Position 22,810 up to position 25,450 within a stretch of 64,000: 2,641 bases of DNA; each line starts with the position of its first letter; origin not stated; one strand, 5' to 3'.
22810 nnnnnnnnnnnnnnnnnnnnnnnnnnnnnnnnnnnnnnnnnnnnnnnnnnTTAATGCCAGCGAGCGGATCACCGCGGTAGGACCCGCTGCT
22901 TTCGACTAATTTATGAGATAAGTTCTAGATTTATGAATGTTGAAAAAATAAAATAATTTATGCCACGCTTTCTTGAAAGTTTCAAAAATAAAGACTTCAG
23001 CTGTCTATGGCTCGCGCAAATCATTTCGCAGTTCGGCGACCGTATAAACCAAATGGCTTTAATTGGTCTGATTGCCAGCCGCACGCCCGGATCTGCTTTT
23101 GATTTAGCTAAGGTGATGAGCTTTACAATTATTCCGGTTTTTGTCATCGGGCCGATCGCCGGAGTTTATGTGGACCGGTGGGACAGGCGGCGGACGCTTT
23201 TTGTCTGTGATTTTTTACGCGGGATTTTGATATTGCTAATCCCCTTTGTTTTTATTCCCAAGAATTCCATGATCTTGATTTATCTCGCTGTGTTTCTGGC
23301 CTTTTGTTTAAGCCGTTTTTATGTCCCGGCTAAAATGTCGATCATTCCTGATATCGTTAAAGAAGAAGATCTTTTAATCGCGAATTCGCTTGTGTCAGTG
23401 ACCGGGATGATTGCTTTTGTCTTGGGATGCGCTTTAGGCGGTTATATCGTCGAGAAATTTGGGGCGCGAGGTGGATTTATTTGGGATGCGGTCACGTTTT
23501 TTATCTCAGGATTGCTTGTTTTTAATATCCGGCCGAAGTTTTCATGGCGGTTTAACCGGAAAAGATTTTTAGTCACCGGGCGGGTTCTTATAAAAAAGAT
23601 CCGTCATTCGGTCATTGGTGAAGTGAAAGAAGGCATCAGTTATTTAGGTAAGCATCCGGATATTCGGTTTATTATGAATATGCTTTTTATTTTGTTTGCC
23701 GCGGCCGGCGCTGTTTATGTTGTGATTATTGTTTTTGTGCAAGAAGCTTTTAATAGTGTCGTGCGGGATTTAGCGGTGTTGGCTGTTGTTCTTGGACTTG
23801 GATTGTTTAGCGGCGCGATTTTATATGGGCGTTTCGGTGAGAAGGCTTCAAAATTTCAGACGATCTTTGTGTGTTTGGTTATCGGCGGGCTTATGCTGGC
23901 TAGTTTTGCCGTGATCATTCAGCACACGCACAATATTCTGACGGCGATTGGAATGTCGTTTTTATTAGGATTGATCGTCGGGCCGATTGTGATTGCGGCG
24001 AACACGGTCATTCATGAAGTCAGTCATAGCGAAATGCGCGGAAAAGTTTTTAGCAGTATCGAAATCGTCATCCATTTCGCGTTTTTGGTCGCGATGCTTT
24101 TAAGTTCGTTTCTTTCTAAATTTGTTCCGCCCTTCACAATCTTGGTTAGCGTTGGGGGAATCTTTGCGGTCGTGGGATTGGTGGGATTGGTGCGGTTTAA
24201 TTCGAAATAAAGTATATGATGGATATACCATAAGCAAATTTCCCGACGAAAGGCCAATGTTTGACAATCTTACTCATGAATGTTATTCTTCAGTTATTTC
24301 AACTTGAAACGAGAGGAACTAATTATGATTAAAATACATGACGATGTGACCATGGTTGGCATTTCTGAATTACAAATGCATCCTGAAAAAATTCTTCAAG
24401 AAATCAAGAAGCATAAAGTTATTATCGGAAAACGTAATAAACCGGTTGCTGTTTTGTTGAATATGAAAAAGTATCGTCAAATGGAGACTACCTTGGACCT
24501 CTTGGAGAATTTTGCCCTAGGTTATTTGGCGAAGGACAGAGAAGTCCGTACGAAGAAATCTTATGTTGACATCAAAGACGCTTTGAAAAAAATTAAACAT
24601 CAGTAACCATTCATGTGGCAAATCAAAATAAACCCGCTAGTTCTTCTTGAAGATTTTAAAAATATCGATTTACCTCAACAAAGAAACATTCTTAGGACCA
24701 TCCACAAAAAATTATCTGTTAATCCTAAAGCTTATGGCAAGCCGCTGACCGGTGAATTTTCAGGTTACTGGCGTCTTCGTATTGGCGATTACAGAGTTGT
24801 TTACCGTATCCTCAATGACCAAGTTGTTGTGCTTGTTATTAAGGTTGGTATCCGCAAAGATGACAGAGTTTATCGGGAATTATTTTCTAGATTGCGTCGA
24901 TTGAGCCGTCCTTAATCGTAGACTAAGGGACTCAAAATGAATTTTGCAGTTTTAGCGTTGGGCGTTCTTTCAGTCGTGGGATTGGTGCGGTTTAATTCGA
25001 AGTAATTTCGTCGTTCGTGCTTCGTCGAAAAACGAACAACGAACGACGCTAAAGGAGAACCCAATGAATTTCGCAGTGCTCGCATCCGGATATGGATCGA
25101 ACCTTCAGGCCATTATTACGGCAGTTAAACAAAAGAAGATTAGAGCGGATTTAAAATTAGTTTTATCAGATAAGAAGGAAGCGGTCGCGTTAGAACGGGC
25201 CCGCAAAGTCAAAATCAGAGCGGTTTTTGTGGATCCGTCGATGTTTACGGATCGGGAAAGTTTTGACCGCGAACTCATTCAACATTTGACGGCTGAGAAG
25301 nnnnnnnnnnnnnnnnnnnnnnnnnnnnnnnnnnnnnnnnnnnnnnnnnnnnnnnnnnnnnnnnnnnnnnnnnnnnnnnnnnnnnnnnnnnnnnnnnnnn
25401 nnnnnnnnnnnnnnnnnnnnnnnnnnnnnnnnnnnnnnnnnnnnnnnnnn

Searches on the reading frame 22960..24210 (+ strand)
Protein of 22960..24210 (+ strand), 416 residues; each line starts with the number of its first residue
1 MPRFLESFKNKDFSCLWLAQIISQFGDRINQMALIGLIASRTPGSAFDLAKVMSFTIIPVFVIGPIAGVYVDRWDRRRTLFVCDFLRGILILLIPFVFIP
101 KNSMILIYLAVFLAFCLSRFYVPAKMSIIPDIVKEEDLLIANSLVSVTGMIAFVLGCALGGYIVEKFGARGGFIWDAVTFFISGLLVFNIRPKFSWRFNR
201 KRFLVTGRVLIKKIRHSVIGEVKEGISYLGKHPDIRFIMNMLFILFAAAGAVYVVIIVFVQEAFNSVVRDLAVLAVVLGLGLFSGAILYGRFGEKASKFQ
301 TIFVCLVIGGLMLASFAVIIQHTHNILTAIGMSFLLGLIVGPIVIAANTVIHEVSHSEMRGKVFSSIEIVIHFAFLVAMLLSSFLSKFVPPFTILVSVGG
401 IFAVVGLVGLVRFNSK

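Call 5: search_protein_families(library=pfam, proteins=[window:22960-24210:+], max_evalue=0.01)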
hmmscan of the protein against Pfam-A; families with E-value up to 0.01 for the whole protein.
window:22960-24210:+ (416 aa): 4 families
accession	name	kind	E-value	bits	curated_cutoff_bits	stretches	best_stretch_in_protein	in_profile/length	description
PF07690.21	MFS_1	-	5.2e-38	131.3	33.4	2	16-365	1-333/347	Major Facilitator Superfamily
PF05977.19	MFS_3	-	1e-20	74.1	27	1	8-325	7-310/524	Transmembrane secretion effector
PF00083.30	Sugar_tr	-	4.3e-05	23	22.3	1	279-411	56-189/452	Sugar (and other) transporter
PF11694.13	DUF3290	-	0.0041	17.5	31.3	0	226-296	5-72/144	Protein of unknown function (DUF3290)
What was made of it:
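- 22960..24210 (+): MFS (DHA3-like) transporter gene, intact. Its C-terminus ................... fits the family consensus. Pfam MFS_1 E=5e-38 (call 5).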

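Call 6: search_protein_families(library=ncbifam, proteins=[window:22960-24210:+], max_evalue=0.01)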
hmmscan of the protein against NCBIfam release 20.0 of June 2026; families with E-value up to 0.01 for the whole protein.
window:22960-24210:+ (416 aa): 15 families
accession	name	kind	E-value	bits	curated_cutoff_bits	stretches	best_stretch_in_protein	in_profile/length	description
TIGR00900.1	2A0121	subfamily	1.8e-54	185.5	319.6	1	13-387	1-361/364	H+ Antiporter protein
NF006386.0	PRK08633.1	equivalog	1.5e-24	85.9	1221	1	8-410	6-400/1147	acyl-[ACP]--phospholipid O-acyltransferase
NF000245.1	macrolide_MefA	exception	8.8e-14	51.4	675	1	11-388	9-372/405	macrolide efflux MFS transporter Mef(A)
NF007792.0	PRK10489.1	equivalog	9.6e-14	51.2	324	1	10-410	16-396/419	enterobactin transporter EntS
NF008397.0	PRK11195.1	equivalog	2.1e-13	50.1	297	1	10-404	2-387/414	lysophospholipid transporter LplT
NF005291.0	PRK06814.1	equivalog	1.6e-12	46.2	1349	1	6-386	6-394/1140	acyl-[ACP]--phospholipid O-acyltransferase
NF000051.1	macrolide_MefB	exception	2.3e-10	40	800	1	10-384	8-367/409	macrolide efflux MFS transporter Mef(B)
NF000154.1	macrolide_MefEN2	exception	5.8e-10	39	800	1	16-160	11-159/401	macrolide efflux MFS transporter Mef(En2)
NF052575.1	MFS_efflux_Tap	equivalog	7.2e-10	38.4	625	1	18-380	11-362/401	multidrug efflux MFS transporter Tap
TIGR00880.1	2_A_01_02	superfamily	8.8e-10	38.8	131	2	60-188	11-135/141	multidrug resistance protein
NF000246.1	macrolide_MefC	exception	6.5e-08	32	870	1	11-413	8-393/407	macrolide efflux MFS transporter Mef(C)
NF041056.1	ryptide_ex_MFS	equivalog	3.5e-07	29.7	575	1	73-388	64-364/392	ryptide export MFS transporter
TIGR00883.1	2A0106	subfamily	1.4e-05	24.4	443.45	1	51-133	265-347/400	metabolite/H+ symporter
TIGR00710.1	efflux_Bcr_CflA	subfamily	0.00015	21.3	200.9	0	237-393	8-160/385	Bcr/CflA family efflux MFS transporter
NF007484.0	PRK10077.1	equivalog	0.00029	19.8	608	1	140-186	55-101/480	D-xylose transporter XylE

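Call 7: find_encoding_contigs(protein=window:22960-24210:+, flank=6000, max_places=10)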
Protein window:22960-24210:+ (416 aa): 2 contigs read that carry it; 1 place shown.
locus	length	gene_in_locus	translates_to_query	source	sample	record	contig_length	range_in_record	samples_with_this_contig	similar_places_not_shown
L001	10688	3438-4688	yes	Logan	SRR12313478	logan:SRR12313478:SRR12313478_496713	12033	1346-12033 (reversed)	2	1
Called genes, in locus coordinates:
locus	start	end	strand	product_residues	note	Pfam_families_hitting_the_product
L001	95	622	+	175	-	-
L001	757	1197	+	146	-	-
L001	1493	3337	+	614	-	PF21033:RMD1-3 (faint), PF12895:ANAPC3 (faint), PF13414:TPR_11 (faint), PF13424:TPR_12 (faint), PF13431:TPR_17 (weak), PF00515:TPR_1, PF07719:TPR_2 (weak), PF13181:TPR_8 (weak), +8 more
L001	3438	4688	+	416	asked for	PF05977:MFS_3, PF07690:MFS_1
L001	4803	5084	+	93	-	PF02604:PhdYeFM_antitox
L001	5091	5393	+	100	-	PF05016:ParE_toxin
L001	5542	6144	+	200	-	PF00551:Formyl_trans_N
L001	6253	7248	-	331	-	-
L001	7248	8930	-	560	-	PF00004:AAA, PF17862:AAA_lid_3 (weak), PF01434:Peptidase_M41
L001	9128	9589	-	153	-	-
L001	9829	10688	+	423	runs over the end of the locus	PF03952:Enolase_N, PF00113:Enolase_C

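Call 9: find_related_loci(query=window:22960-24210:+, collection=genome_contigs, flank=5000)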
Query window:22960-24210:+ (416 aa) in genome_contigs; peptide patterns used: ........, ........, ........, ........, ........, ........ (x = any residue, [..] = any of these).
60 stretches matched a pattern; 5 encode a relative of the query (tblastn E <= 1e-3); 5 distinct loci.
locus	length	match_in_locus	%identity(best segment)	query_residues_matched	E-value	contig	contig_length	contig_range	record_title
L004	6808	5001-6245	66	1-415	2e-180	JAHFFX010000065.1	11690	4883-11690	MAG: Candidatus Omnitrophota bacterium isolate nzgw301 NODE_9322_length_11691_cov_3.030683, whole genome shotgun sequenc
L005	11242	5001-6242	63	5-416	2e-167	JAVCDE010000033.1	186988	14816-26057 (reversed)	MAG: Candidatus Aceula meridiana isolate MAG_3300035698_985 Ga0374944_593006, whole genome shotgun sequence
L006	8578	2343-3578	58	4-415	4e-153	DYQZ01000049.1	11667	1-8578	MAG TPA_asm: Candidatus Omnitrophus sp. isolate SulCav_GS10_10_48_10 SulCav_GS10_10_9551_length_11667_cov_5_282811, whol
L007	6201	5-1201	58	15-415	3e-146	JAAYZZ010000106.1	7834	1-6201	MAG: Elusimicrobia bacterium isolate AS06rmzACSIP_371 282484_AS06, whole genome shotgun sequence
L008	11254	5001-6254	64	1-416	3e-177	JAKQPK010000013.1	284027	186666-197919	MAG: Candidatus Omnitrophota bacterium isolate USMO_maxbin.079 k141_1010399, whole genome shotgun sequence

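Call 10: find_related_loci(query=window:22960-24210:+, collection=metagenome_contigs, flank=5000)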
Query window:22960-24210:+ (416 aa) in metagenome_contigs; peptide patterns used: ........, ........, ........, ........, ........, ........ (x = any residue, [..] = any of these).
122 stretches matched a pattern; 4 encode a relative of the query (tblastn E <= 1e-3); 4 distinct loci.
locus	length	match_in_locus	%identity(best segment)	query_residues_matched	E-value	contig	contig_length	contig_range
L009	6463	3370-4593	55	1-409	2e-140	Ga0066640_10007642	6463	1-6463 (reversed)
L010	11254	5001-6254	64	1-416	3e-177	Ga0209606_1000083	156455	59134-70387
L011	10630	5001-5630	29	7-229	5e-23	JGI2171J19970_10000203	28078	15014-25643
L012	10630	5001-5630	29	7-229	5e-23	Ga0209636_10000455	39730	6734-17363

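Call 13: find_homologous_proteins(query=window:22960-24210:+, max_evalue=1e-60)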
Query window:22960-24210:+ (416 aa): 1749 proteins with E <= 1e-60 among 8000 candidates; the best 120 are listed.
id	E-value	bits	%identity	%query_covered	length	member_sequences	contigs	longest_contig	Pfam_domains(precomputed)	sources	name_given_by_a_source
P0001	2.0e-260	882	100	100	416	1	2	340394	PF05977.20,PF07690.22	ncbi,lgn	-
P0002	2.8e-182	625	71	98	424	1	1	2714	PF05977.20,PF00083.31,PF07690.22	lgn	-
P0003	4.6e-179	614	67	100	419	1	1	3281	PF05977.20,PF07690.22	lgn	-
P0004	9.8e-177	606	68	100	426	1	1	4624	PF05977.20,PF07690.22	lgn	-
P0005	1.3e-175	603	67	100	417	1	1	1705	PF05977.20,PF07690.22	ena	-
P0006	5.0e-175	601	66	100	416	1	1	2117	PF05977.20,PF07690.22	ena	-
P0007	1.0e-174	600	65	100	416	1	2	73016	PF05977.20,PF07690.22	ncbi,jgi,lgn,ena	-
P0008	1.1e-174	600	67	100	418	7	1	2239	PF05977.20,PF07690.22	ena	-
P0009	8.3e-174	597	66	95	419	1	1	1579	PF05977.20,PF07690.22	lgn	-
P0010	1.7e-173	596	65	100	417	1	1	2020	PF05977.20,PF07690.22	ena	-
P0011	4.5e-173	594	66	100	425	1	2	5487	PF05977.20,PF00083.31,PF07690.22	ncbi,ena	-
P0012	1.9e-171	589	67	95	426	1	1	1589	PF05977.20,PF07690.22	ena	-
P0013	6.8e-171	587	65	100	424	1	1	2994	PF05977.20,PF00083.31,PF07690.22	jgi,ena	-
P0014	1.7e-170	586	65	100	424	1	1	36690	PF05977.20,PF07690.22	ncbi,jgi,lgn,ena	-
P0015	3.3e-170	585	65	99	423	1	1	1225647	PF05977.20,PF07690.22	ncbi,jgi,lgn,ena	ncbi:MAG: MFS transporter [Candidatus Omnitrophota bacterium]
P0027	1.1e-165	570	64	100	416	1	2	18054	PF05977.20,PF00083.31,PF07690.22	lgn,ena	-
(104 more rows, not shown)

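Call 29: find_encoding_contigs(protein=P0002, flank=3000, max_places=2)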
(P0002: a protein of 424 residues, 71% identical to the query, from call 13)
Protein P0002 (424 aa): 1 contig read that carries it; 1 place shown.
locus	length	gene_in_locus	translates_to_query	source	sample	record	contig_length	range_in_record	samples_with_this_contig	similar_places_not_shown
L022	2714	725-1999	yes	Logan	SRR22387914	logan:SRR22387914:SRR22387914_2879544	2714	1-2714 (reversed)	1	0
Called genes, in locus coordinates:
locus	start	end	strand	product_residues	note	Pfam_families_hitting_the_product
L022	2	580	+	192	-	?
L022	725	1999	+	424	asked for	PF05977:MFS_3, PF07690:MFS_1, PF00083:Sugar_tr (weak)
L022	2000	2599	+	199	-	PF00551:Formyl_trans_N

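Call 30: find_encoding_contigs(protein=P0027, flank=3000, max_places=2)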
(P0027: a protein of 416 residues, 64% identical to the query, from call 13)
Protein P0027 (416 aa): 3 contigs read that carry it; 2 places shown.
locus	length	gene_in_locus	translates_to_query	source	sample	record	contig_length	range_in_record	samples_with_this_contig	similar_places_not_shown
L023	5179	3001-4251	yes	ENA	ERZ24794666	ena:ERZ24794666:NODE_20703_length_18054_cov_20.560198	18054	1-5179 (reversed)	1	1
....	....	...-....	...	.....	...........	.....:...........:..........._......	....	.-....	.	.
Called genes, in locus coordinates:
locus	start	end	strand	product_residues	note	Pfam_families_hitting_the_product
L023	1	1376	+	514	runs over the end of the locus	PF00072:Response_reg, PF23198:PDE8A_N (faint), PF00072:Response_reg, PF00512:HisKA, PF02518:HATPase_c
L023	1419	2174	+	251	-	PF00072:Response_reg, PF23198:PDE8A_N (faint), PF00072:Response_reg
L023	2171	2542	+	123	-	PF00072:Response_reg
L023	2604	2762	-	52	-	-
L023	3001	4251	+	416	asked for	PF05977:MFS_3, PF07690:MFS_1, PF00083:Sugar_tr (weak), PF07690:MFS_1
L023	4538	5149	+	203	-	PF00551:Formyl_trans_N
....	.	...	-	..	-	?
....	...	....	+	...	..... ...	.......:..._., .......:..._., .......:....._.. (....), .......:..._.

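Call 31: find_encoding_contigs(protein=P0004, flank=3000, max_places=2)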
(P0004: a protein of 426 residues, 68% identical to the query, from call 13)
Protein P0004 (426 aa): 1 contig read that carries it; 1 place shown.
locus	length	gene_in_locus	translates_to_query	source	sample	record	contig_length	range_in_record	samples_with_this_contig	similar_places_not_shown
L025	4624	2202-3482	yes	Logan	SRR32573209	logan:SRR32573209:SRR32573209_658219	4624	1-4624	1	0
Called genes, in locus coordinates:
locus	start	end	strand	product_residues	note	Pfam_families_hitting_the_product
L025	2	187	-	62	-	?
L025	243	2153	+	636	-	PF13431:TPR_17 (faint), PF13181:TPR_8 (faint), PF23914:TPR_CcmH_CycH (faint), PF13424:TPR_12 (faint), PF14559:TPR_19 (faint), PF21033:RMD1-3 (faint), PF00515:TPR_1 (weak), PF13432:TPR_16 (weak), +7 more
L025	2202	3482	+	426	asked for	PF05977:MFS_3, PF07690:MFS_1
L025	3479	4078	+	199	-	PF00551:Formyl_trans_N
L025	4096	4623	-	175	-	?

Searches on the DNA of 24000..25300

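Call 38: search_rna_families(source=window, start=24000, end=25300, threshold=evalue, max_evalue=1)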
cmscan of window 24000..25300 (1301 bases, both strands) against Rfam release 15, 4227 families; matches with E-value up to 1: 1.
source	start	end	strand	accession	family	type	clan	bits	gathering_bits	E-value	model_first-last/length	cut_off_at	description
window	24453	24650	-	RF02091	DAOA-AS1_2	Gene; lncRNA;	-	14.6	43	0.89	1-205/205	no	DAOA antisense RNA 1 conserved region 2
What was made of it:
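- Tried and rejected: Nothing was found (call 38).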

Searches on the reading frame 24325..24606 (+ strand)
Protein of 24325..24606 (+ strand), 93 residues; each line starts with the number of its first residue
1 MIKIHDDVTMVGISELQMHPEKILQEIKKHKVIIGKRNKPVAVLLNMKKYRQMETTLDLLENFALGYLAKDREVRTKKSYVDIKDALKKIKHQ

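Call 5: search_protein_families(library=pfam, proteins=[window:24325-24606:+], max_evalue=0.01)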
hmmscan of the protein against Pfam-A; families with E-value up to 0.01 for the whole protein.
window:24325-24606:+ (93 aa): 3 families
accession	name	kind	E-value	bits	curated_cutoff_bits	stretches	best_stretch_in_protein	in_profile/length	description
PF02604.26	PhdYeFM_antitox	-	2.1e-11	43.9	29.8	1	11-66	4-61/74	Antitoxin Phd_YefM, type II toxin-antitoxin system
PF18506.7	RelB-like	-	0.00016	21.9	27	1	31-70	5-41/62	RelB Antitoxin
PF02634.21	FdhD-NarQ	-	0.005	17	27.2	1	38-84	3-49/237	FdhD/NarQ family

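Call 6: search_protein_families(library=ncbifam, proteins=[window:24325-24606:+], max_evalue=0.01)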
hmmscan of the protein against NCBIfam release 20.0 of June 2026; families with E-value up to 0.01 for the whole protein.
window:24325-24606:+ (93 aa): 1 family
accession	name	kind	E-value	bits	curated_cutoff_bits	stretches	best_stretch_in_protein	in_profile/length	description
TIGR01552.1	phd_fam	subfamily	6.6e-07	28.6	20.8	1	11-61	2-53/53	type II toxin-antitoxin system prevent-host-death family antitoxin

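Call 43: search_solved_structures(query=window:24325-24606:+, max_evalue=0.01)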
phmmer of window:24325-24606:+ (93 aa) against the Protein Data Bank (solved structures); distinct sequences matched with E-value up to 0.01: 0.
